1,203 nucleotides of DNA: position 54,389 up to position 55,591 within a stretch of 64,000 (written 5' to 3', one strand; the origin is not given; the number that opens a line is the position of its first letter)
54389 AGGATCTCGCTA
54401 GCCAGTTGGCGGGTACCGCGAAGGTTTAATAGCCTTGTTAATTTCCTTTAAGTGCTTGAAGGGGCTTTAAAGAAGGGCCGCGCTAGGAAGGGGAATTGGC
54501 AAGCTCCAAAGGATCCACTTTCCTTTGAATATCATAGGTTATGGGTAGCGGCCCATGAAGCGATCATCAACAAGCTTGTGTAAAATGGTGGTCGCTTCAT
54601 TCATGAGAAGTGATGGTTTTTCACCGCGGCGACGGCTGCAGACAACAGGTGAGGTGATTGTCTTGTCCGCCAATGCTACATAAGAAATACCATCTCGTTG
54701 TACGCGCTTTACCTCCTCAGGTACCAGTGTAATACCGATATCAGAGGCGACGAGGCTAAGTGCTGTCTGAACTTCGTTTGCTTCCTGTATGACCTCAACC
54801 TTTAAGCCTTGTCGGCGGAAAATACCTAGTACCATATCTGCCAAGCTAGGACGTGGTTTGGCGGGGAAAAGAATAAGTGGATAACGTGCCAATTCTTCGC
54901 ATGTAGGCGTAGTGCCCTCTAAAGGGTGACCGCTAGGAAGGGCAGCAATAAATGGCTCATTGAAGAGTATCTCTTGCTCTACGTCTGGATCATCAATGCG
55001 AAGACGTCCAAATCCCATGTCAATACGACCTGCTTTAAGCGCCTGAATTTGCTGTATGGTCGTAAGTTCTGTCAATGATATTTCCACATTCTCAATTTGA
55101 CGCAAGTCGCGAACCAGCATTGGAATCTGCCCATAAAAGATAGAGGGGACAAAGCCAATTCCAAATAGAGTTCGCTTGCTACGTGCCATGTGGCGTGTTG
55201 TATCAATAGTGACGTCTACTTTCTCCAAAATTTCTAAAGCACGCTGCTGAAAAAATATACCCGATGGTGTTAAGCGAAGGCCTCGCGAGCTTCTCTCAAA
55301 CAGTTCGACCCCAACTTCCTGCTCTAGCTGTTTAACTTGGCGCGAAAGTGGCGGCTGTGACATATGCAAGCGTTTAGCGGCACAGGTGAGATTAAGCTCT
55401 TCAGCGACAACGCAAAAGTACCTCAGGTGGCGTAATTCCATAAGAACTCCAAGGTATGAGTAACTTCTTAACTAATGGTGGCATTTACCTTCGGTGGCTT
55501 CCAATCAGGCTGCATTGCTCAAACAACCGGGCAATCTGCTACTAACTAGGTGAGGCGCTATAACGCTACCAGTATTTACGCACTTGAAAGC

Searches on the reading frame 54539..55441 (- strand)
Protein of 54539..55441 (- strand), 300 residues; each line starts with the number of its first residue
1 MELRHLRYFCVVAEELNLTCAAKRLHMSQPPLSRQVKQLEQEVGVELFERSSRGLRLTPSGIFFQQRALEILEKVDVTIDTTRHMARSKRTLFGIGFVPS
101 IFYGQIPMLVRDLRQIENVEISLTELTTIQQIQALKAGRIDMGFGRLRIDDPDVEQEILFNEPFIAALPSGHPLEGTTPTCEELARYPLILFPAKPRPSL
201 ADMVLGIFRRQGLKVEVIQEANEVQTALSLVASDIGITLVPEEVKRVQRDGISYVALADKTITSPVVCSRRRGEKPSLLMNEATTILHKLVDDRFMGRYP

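Call 7: search_protein_families(library=ncbifam, proteins=[window:54539-55441:-], max_evalue=0.00001)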
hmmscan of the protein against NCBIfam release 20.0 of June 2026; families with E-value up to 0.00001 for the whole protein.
window:54539-55441:- (300 aa): 51 families (the best 25 are shown)
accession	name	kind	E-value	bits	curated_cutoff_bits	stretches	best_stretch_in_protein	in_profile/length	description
NF045775.1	acetoin_reg_AlsR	exception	4.6e-67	226.5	430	1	1-279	1-281/290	acetoin biosynthesis transcriptional regulator AlsR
NF040709.1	benzoate_BenM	exception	1.6e-65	221.4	600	1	1-282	1-285/299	benzoate utilization transcription regulator BenM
NF040710.1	benzoate_CatM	exception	3.6e-57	193.9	580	1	1-273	1-276/293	cis,cis-muconate-binding transcription regulator CatM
NF007385.0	PRK09906.1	equivalog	7.2e-56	189.5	356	1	1-279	1-280/296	DNA-binding transcriptional regulator HcaR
NF007439.0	PRK09986.1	equivalog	2.8e-50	171.4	290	1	2-260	8-269/296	LysR family transcriptional regulator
NF053705.1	TransRegGltCGpos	equivalog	2.4e-40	138.6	350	1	1-246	1-247/300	glutamate biosynthesis transcriptional regulator GltC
NF008416.0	PRK11242.1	equivalog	5.2e-38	131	277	1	1-277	1-277/300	transcriptional regulator CynR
NF047520.1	trans_act_CidR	equivalog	6.7e-33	114.1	415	1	1-263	1-264/292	cidABC operon transcriptional activator CidR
TIGR02424.1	TF_pcaQ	equivalog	1.3e-30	106.4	303.8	1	2-194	4-200/300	pca operon transcription factor PcaQ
NF047354.1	trans_reg_GltC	equivalog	4.7e-28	98.6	300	1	1-263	1-261/290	glutamate biosynthesis transcriptional regulator GltC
NF008361.0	PRK11151.1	equivalog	7.1e-28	97.7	329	1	1-266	1-268/305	DNA-binding transcriptional regulator OxyR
TIGR03339.1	phn_lysR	subfamily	5.4e-24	84.9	341.1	1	6-273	2-267/279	aminoethylphosphonate catabolism associated LysR family transcriptional regulator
NF040786.1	LysR_Sec_metab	equivalog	6.1e-23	81.3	250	1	1-241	1-246/298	selenium metabolism-associated LysR family transcriptional regulator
NF050018.1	StrsTransRegOxyRFcella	equivalog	3.1e-22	79.4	500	1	1-287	1-285/289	oxidative stress transcriptional regulator OxyR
NF052633.1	LysR_TF_PsrA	exception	4.5e-22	78.4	540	1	3-286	7-291/297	L-proline-binding transcription factor PsrA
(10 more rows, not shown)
